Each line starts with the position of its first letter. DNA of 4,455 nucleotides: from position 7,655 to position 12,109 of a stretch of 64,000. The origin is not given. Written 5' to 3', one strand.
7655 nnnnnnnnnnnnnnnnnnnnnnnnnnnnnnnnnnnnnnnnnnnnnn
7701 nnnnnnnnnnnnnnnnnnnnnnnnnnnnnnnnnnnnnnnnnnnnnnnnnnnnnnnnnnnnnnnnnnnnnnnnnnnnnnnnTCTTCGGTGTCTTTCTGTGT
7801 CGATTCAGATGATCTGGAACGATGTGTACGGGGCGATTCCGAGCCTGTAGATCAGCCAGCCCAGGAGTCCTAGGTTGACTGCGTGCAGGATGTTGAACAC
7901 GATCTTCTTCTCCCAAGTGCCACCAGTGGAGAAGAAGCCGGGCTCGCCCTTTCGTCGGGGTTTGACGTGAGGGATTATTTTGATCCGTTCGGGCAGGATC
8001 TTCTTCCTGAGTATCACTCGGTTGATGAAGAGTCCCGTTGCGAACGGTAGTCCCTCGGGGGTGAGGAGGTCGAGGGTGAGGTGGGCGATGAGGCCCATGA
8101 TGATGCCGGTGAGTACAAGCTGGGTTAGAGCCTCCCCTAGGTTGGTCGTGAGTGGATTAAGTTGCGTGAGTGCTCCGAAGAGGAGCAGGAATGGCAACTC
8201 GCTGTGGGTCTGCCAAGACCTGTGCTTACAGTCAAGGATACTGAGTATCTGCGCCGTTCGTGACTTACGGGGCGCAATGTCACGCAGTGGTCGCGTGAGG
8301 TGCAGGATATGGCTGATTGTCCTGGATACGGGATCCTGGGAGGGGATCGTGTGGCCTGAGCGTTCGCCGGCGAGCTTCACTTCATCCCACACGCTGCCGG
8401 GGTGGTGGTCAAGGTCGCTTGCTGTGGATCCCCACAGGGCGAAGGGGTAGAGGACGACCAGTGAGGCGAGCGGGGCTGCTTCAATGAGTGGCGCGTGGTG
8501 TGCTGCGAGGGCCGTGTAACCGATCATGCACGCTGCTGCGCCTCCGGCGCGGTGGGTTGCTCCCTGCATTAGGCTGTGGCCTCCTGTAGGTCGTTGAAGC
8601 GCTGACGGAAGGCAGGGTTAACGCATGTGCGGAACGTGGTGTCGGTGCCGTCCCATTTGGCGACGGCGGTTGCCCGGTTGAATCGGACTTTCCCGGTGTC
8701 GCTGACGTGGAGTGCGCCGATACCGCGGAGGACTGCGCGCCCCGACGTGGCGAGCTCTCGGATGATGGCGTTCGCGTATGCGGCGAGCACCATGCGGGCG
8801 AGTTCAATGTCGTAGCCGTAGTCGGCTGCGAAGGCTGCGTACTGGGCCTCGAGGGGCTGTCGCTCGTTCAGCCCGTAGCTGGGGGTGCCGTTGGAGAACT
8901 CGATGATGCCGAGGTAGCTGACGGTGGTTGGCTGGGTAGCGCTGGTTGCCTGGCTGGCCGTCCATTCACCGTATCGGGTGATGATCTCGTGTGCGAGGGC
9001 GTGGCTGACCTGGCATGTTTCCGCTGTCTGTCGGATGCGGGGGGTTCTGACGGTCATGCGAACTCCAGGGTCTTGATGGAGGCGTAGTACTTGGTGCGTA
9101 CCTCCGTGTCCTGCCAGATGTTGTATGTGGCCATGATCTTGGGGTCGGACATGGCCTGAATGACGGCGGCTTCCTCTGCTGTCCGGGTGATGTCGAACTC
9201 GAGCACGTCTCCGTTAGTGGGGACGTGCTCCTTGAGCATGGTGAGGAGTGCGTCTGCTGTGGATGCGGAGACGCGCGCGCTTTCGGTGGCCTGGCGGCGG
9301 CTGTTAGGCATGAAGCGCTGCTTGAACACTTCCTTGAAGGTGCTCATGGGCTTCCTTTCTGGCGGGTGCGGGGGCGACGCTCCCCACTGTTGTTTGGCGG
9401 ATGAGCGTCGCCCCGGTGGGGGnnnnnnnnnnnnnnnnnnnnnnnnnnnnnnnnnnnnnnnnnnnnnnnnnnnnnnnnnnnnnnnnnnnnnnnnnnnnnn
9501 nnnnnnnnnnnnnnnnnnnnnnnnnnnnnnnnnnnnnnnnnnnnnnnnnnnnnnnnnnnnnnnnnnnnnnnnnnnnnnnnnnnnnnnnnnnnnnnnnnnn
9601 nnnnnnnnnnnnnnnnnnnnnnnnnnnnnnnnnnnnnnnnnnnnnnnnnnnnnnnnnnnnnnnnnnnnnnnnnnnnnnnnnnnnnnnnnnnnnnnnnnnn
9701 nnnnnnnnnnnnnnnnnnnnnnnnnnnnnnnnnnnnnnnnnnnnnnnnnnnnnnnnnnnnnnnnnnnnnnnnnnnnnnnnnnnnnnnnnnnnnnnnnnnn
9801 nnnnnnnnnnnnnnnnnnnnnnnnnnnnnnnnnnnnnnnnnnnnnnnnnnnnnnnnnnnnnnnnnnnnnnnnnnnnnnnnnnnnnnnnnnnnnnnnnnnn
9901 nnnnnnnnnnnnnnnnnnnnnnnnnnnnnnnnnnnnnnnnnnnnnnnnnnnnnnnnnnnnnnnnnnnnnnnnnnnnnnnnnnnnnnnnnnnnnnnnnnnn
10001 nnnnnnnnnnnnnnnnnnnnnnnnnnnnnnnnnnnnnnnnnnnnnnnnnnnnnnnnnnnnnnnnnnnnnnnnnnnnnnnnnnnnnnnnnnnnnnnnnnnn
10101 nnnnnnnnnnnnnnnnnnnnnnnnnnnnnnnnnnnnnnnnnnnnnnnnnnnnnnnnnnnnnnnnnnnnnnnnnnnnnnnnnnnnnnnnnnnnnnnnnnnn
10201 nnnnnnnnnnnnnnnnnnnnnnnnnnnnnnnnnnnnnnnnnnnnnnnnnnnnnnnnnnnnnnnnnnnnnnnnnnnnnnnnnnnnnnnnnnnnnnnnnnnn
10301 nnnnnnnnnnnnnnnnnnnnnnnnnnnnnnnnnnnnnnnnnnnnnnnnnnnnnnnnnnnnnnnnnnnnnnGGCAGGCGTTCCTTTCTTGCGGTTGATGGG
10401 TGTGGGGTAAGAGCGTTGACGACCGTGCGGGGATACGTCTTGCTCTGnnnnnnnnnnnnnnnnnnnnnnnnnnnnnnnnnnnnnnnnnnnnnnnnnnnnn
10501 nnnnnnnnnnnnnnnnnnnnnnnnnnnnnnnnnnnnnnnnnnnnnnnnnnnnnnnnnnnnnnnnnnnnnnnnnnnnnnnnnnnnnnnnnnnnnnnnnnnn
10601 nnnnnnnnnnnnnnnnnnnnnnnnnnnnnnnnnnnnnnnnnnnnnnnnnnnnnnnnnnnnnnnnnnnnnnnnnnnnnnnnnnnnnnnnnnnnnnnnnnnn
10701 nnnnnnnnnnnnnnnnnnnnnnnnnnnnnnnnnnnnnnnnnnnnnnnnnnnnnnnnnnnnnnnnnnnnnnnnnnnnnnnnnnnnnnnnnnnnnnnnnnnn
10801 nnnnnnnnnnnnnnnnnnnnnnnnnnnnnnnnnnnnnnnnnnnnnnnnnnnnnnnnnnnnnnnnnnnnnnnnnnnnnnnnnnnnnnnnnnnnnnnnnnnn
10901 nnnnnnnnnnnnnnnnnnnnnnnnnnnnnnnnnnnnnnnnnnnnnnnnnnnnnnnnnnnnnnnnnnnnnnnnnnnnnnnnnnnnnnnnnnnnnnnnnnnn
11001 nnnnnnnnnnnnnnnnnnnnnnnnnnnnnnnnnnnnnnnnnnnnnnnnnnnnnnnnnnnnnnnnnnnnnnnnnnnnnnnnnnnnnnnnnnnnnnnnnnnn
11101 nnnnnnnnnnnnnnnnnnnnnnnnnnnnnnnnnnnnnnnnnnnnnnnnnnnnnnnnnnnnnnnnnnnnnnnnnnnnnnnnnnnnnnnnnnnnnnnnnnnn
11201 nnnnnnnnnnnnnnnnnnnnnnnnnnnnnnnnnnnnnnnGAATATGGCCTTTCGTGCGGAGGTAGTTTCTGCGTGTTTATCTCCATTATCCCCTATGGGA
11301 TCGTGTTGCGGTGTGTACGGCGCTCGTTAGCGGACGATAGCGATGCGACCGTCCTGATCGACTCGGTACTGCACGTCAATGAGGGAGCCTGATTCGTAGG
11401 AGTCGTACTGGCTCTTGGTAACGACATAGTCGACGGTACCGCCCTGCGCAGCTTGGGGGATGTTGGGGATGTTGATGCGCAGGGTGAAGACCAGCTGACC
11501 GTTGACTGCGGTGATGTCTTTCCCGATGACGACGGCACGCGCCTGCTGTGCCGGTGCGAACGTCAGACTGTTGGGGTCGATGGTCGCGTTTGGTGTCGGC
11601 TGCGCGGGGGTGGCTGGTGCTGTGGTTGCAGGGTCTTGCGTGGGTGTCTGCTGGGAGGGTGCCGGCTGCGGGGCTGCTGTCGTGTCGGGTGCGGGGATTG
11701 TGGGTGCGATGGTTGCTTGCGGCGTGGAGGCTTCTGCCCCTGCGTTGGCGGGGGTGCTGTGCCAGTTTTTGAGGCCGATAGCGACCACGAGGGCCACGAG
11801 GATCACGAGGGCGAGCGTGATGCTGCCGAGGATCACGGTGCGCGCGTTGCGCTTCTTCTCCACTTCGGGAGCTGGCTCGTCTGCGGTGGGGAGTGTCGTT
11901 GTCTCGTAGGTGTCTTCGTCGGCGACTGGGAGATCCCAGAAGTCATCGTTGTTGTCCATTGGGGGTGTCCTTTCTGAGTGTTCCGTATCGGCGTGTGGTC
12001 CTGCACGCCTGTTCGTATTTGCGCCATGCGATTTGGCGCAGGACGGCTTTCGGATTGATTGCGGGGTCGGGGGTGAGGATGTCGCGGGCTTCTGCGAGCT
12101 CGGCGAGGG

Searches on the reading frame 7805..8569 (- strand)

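Call 12: search_protein_families(library=pfam, proteins=[window:7805-8569:-], max_evalue=0.001)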
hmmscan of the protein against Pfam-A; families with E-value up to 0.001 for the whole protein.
window:7805-8569:- (254 aa): 1 family
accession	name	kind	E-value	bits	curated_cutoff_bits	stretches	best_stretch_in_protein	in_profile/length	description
PF04307.19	YdjM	-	1.1e-08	35.2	29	1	1-175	1-114/176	YdjM inner membrane protein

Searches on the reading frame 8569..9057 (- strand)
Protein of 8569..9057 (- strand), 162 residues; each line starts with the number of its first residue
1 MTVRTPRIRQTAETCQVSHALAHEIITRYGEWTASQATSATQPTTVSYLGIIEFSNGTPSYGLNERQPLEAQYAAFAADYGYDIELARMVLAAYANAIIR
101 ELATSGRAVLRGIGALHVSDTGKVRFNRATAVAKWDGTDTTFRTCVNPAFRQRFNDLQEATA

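Call 25: search_protein_families(library=pfam, proteins=[window:8569-9057:-], max_evalue=0.001)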
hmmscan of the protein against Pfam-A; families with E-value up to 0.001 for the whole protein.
window:8569-9057:- (162 aa): 1 family
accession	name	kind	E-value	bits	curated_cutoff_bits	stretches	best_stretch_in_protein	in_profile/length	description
PF18175.6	HU-CCDC81_bac_2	-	0.00031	21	35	1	77-129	8-60/70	CCDC81-like prokaryotic HU domain 2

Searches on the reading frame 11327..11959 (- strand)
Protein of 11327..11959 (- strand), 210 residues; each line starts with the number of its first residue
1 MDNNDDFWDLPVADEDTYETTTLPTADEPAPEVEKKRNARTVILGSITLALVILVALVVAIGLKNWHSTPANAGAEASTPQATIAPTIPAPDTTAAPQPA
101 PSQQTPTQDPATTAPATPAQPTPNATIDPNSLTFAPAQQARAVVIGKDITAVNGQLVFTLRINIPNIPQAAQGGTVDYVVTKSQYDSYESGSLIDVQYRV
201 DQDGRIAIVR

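Call 25: search_protein_families(library=pfam, proteins=[window:11327-11959:-], max_evalue=0.001)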
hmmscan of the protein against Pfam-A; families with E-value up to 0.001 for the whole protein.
window:11327-11959:- (210 aa): 0 families

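Call 90: search_protein_families(library=phrogs, proteins=[window:11327-11959:-], max_evalue=0.001)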
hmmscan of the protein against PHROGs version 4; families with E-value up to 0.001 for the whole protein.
window:11327-11959:- (210 aa): 1 family
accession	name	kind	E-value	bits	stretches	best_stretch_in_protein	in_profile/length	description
phrog_13315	-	unknown function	0.00031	21.8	1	27-126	28-130/206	-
